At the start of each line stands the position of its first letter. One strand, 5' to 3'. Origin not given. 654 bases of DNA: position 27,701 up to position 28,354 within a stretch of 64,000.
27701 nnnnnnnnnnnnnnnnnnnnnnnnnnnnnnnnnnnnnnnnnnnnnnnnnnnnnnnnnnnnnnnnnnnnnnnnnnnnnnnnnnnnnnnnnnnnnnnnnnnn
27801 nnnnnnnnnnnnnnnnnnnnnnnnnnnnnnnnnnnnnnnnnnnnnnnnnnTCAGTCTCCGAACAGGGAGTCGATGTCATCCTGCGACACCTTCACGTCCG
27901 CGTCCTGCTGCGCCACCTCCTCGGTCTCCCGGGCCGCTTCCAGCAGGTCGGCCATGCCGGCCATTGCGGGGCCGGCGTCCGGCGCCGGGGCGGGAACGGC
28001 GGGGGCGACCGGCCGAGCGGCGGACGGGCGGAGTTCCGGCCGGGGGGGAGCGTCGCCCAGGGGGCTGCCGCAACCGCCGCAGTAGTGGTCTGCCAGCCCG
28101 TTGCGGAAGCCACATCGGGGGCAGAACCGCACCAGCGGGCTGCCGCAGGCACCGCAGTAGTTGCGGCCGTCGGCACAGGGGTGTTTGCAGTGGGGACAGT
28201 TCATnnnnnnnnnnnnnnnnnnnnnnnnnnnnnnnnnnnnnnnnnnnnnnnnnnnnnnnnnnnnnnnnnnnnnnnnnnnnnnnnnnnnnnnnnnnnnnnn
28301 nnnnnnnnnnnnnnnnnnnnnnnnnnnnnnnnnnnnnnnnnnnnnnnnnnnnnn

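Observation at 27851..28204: Double zinc-ribbon protein ending in a CheY-P docking-like peptide (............)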

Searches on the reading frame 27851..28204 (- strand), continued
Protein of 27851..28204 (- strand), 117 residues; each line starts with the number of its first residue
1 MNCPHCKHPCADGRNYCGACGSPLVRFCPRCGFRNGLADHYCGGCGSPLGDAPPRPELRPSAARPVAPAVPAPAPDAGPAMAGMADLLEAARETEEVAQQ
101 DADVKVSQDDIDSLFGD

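Call 63: fold_search(model_id=the predicted structure, library=pdb)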
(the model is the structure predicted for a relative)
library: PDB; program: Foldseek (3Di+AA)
matches with E <= 10: 174; with E <= 0.001: 0
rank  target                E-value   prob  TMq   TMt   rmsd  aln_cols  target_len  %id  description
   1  5ijl                  1.2e-01  0.51  0.21  0.04   5.8        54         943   26  D-family DNA polymerase - DP2 subunit (catalytic subunit) (released 2016-08-31)
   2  7uhy_C                3.6e-01  0.15  0.18  0.05  10.6        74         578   22  Human GATOR2 complex (released 2022-07-20)
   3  9oti_C                3.9e-01  0.30  0.20  0.11   9.2        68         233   24  GATOR2 complex bound to arginine sensor CASTOR1 (released 2025-10-01)
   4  9lvk_C                4.5e-01  0.25  0.19  0.05   9.3        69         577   23  Cryo-EM structure of CASTOR1 bound human GATOR2 complex (released 2025-08-13)
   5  9lwf_C                4.8e-01  0.23  0.19  0.05   9.2        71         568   22  Cryo-EM structure of dual sensor bound GATOR2 complex (released 2025-08-13)
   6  7mnt_B                5.2e-01  0.87  0.21  0.59   1.0        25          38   28  Crystal Structure of the ZnF5 or ZnF6 of Nucleoporin NUP358/RanBP2 in complex with Ran-GDP (released 2022-06-15)
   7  9lvj_C                5.6e-01  0.12  0.16  0.04  10.3        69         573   23  Cryo-EM structure of Sestrin2 bound human GATOR2 complex (released 2025-08-13)
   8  4owf_G                6.4e-01  0.91  0.20  0.77   0.6        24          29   33  Crystal structure of the NEMO CoZi in complex with HOIP NZF1 domain (released 2014-02-12)
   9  3gj5_B                6.4e-01  0.87  0.20  0.80   0.7        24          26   25  Crystal structure of human RanGDP-Nup153ZnF4 complex (released 2009-08-04)
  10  9dby_M                6.9e-01  0.84  0.20  0.54   0.7        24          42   29  ncPRC1RYBP bound to singly modified H2AK119Ub nucleosome (released 2024-11-20)
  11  7mnu_B                6.9e-01  0.69  0.22  0.63   3.7        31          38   22  Crystal Structure of the ZnF7 of Nucleoporin NUP358/RanBP2 in complex with Ran-GDP (released 2022-06-15)
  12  7mo3_B                7.4e-01  0.84  0.21  0.60   0.8        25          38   32  Crystal Structure of the ZnF3 of Nucleoporin NUP153 in complex with Ran-GDP, resolution 2.05 Angstrom (released 2022-06-15)
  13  6skf_Bj               8.0e-01  0.51  0.19  0.46   5.3        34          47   29  Cryo-EM Structure of T. kodakarensis 70S ribosome (released 2020-07-29)
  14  7r7j_A                8.5e-01  0.63  0.23  0.05   5.1        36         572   28  Crystal structure of RadD with ADP (released 2022-04-13)
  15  9lvj_M                8.5e-01  0.14  0.18  0.05   9.6        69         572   23  Cryo-EM structure of Sestrin2 bound human GATOR2 complex (released 2025-08-13)
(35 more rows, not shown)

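Call 72: list_cluster_members(proteins=[P0046, P0049, P0067, P0068, P0070, P0073, P0093, P0119, P0059, P0095])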
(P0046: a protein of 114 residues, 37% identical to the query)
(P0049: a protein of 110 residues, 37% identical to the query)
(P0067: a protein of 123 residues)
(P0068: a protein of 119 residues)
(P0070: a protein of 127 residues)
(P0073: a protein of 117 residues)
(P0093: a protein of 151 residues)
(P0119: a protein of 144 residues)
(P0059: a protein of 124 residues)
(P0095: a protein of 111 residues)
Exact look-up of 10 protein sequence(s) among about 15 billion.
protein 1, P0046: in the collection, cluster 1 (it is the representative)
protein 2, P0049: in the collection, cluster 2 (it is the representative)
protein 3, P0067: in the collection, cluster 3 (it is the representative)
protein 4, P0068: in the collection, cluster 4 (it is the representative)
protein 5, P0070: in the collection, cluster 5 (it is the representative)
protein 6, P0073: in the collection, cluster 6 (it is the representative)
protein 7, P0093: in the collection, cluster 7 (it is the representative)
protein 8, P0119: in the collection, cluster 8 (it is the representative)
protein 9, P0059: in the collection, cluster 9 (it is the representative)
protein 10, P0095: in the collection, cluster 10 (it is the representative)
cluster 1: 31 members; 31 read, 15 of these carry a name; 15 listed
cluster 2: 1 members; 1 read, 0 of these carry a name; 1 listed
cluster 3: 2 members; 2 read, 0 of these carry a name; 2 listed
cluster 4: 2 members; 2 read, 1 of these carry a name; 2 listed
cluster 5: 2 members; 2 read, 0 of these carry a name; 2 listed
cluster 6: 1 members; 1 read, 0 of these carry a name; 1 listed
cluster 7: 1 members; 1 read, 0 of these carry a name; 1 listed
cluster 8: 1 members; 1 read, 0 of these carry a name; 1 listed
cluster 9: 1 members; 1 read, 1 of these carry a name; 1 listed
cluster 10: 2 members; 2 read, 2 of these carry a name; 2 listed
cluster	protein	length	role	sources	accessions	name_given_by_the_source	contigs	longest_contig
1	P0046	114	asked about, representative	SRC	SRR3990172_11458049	-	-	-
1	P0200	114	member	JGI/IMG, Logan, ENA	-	hypothetical protein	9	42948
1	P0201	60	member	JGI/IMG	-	hypothetical protein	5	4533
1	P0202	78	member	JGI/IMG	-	hypothetical protein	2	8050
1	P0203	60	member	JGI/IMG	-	hypothetical protein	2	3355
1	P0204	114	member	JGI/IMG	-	hypothetical protein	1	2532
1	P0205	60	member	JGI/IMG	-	hypothetical protein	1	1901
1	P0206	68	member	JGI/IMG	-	hypothetical protein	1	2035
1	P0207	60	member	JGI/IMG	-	hypothetical protein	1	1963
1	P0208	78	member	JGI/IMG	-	hypothetical protein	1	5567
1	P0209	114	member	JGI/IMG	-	hypothetical protein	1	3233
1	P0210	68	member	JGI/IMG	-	hypothetical protein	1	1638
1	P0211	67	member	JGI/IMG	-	hypothetical protein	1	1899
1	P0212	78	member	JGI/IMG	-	hypothetical protein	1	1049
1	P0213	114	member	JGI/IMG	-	hypothetical protein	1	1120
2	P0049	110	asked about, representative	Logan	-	-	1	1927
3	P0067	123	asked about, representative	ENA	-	-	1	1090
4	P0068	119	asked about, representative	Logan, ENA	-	-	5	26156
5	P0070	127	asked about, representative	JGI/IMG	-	-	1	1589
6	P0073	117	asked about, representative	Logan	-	-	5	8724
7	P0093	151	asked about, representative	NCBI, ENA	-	-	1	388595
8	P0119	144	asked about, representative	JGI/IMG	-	-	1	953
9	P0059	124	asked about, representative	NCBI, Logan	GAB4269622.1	MAG: hypothetical protein Kow0092_23720 [Deferrisomatales bacterium]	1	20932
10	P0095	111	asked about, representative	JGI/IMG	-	hypothetical protein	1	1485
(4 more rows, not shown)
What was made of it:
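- Tried and rejected: All are 'hypothetical protein' (call 72).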

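Call 73: find_encoding_contigs(protein=P0093, flank=10000, max_places=1)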
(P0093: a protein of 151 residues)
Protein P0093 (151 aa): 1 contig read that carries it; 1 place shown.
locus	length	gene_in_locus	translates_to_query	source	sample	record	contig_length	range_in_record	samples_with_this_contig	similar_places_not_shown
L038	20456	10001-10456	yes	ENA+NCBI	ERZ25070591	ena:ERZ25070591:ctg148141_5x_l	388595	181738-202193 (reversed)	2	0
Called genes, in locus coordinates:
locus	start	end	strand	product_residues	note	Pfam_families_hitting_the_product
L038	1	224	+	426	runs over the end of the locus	PF00108:Thiolase_N, PF02803:Thiolase_C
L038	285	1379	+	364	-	PF01926:MMR_HSR1, PF02421:FeoB_N (weak), PF06071:YchF-GTPase_C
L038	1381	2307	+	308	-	PF10672:Methyltrans_SAM, PF03602:Cons_hypoth95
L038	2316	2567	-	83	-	-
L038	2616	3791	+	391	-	PF00092:VWA (weak), PF13519:VWA_2 (weak), PF25106:VWA_4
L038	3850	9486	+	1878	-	PF13448:DUF4114, PF11617:Cu-binding_MopE (faint), PF13088:BNR_2 (faint)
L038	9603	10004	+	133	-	PF00072:Response_reg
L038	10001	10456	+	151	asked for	PF12773:DZR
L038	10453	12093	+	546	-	PF05157:MshEN, PF00437:T2SSE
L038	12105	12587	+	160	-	PF13690:CheX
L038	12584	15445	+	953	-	PF01627:Hpt, PF02518:HATPase_c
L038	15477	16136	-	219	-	PF01797:Y1_Tnp (weak)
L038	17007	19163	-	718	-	PF12831:FAD_oxidored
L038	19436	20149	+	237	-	PF00072:Response_reg, PF00486:Trans_reg_C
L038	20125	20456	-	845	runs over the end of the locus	-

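Call 74: search_protein_families(library=pfam, proteins=[L038:12584-15445:+, L038:12105-12587:+, L038:9603-10004:+, L038:10453-12093:+], max_evalue=0.01)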
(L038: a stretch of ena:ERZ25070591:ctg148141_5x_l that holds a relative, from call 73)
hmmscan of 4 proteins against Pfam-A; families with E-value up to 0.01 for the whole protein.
L038:12584-15445:+ (953 aa): 2 families
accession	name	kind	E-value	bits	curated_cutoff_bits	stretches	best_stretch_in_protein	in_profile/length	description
PF02518.31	HATPase_c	-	8.3e-17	62.1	26.4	1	806-948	5-110/111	Histidine kinase-, DNA gyrase B-, and HSP90-like ATPase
PF01627.28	Hpt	-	6.8e-14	52.3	24.6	1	179-269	3-82/84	Hpt domain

L038:12105-12587:+ (160 aa): 2 families
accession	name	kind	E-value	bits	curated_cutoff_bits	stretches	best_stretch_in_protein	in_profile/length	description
PF13690.11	CheX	-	1.1e-12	48.3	27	1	46-129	2-79/94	Chemotaxis phosphatase CheX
PF04509.17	CheC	-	0.00082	19.7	22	1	91-123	4-37/38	CheC-like family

L038:9603-10004:+ (133 aa): 1 family
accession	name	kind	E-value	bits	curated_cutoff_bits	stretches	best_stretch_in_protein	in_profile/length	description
PF00072.30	Response_reg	-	1.1e-23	84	30.2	1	5-114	2-110/111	Response regulator receiver domain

L038:10453-12093:+ (546 aa): 6 families
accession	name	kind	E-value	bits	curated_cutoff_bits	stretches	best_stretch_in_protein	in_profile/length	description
PF00437.27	T2SSE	-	2.2e-122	408.7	24.9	1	167-542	10-370/370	Type II/IV secretion system protein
PF05157.20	MshEN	-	1.2e-18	67.3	23.1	1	59-144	1-87/90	MshEN domain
PF13604.12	AAA_30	-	0.00069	19.8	27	1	284-330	3-49/191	AAA domain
PF13555.12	AAA_29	-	0.0011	19.1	27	1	292-316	15-39/61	P-loop containing region of AAA domain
PF25199.1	nSTAND_NTPase5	-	0.0047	17.2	34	1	292-339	34-82/145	Novel STAND NTPase 5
PF13191.12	AAA_16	-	0.0078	17.2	32.6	0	298-339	24-63/167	AAA ATPase domain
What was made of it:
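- L038: a five-gene operon of cheY, dzr, ATPase, cheX and Hpt-HATPase with overlapping stops and starts (calls 73, 74).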

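Call 88: search_protein_families(library=pfam, proteins=[L035:1294-1746:+, L035:1747-2787:+, L016:2784-3230:+], max_evalue=1)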
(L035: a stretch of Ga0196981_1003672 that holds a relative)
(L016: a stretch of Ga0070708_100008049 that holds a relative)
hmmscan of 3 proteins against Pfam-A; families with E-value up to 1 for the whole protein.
L035:1294-1746:+ (150 aa): 2 families
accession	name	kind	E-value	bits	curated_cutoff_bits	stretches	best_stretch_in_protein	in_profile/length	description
PF13690.11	CheX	-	1.1e-08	35.5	27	1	46-122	2-75/94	Chemotaxis phosphatase CheX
PF04509.17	CheC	-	0.0018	18.6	22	1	91-120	7-37/38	CheC-like family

L035:1747-2787:+ (347 aa): 3 families
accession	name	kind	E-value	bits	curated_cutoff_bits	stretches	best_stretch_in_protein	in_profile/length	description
PF08495.15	FIST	-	2.9e-46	158.2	23.2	1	52-244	1-189/189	FIST N domain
PF10442.14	FIST_C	-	1.2e-22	80.9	28.5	1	246-347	1-94/131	FIST C domain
PF23764.1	Beta-barrel_GLAA-B_II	-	0.11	13.2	28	0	210-228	3-21/67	GLAA-B beta-barrel domain II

L016:2784-3230:+ (148 aa): 3 families
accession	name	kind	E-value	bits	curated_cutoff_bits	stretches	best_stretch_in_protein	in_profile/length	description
PF13690.11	CheX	-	0.0018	18.7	27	1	50-122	5-75/94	Chemotaxis phosphatase CheX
PF20031.4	DUF6437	-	0.074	13.4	27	1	84-110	28-54/76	Family of unknown function (DUF6437)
PF04509.17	CheC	-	0.075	13.4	22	1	91-120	7-37/38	CheC-like family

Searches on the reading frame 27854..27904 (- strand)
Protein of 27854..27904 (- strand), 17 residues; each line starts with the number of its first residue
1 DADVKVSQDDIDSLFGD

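Call 71: search_solved_structures(query=A5, max_evalue=10, show_alignments=5)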
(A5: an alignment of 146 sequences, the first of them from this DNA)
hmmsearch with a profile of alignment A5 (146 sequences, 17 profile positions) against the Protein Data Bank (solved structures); distinct sequences matched with E-value up to 10: 6.
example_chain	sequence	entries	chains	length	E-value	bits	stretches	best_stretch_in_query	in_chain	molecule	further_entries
3dob_A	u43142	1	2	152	0.12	15.3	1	1-15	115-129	Heat shock 70 kDa protein F44E5.5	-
4j2u_A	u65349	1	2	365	0.38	13.8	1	7-16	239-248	Enoyl-CoA hydratase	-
3h0x_A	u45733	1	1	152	0.73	13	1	2-14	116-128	78 kDa glucose-regulated protein homolog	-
1foe_A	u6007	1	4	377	0.84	12.7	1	5-15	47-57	T-LYMPHOMA INVASION AND METASTASIS INDUCING PROTEIN 1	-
6azd_A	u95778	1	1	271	0.97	12.6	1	5-16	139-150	PpKAI2-like H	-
8umd_C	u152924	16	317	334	5.2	10.3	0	4-13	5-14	Flagellar motor switch protein FliM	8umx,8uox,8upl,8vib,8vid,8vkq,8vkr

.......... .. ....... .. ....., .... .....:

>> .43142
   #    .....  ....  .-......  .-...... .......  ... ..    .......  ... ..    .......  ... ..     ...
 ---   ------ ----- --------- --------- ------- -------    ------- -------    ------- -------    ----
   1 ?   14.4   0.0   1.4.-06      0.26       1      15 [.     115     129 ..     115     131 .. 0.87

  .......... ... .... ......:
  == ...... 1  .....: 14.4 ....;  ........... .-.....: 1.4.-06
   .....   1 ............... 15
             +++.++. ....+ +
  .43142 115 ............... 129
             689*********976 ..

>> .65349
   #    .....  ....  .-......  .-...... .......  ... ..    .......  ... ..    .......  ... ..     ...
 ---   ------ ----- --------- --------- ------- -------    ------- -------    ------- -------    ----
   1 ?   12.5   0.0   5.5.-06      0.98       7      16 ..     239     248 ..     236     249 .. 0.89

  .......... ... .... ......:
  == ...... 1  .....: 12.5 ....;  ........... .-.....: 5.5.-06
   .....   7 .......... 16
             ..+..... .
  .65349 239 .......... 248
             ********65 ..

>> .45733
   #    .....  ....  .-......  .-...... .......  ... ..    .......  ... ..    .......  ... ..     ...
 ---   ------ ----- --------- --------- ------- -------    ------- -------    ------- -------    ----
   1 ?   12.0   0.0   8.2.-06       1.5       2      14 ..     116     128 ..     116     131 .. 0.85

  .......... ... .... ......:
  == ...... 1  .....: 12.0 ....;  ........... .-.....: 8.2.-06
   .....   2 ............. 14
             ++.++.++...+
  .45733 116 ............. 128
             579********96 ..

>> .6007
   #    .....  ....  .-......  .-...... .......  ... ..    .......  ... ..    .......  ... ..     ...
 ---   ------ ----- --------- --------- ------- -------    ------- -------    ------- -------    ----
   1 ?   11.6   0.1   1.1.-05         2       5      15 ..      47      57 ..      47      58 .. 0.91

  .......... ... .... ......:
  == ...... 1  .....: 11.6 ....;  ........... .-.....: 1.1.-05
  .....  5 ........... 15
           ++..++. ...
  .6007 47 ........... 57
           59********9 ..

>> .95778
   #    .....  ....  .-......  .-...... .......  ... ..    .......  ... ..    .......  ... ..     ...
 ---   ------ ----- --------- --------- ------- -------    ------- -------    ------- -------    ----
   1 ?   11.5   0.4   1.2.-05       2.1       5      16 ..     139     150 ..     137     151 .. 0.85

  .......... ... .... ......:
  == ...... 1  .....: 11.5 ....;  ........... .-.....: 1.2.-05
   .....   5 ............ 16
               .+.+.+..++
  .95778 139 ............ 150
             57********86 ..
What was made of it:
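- On CheY-P docking peptides of the FliM_N / CheZ_C class: A profile of 146 tails recovers FliM in the PDB only at E = 5.2, in the correct register (call 71).
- Closest known: FliM / FliY N-terminal EIDAL. Different: The similarity is not statistically significant in a profile search (call 71).
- Salmonella FliM residues 5-14 were the sixth and last hit listed, at E = 5.2, behind chance hits such as an Hsp70 lid helix (call 71). The tail profile does not detect FliM significantly (call 71).
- Tried and rejected: Nothing was significant (call 71).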
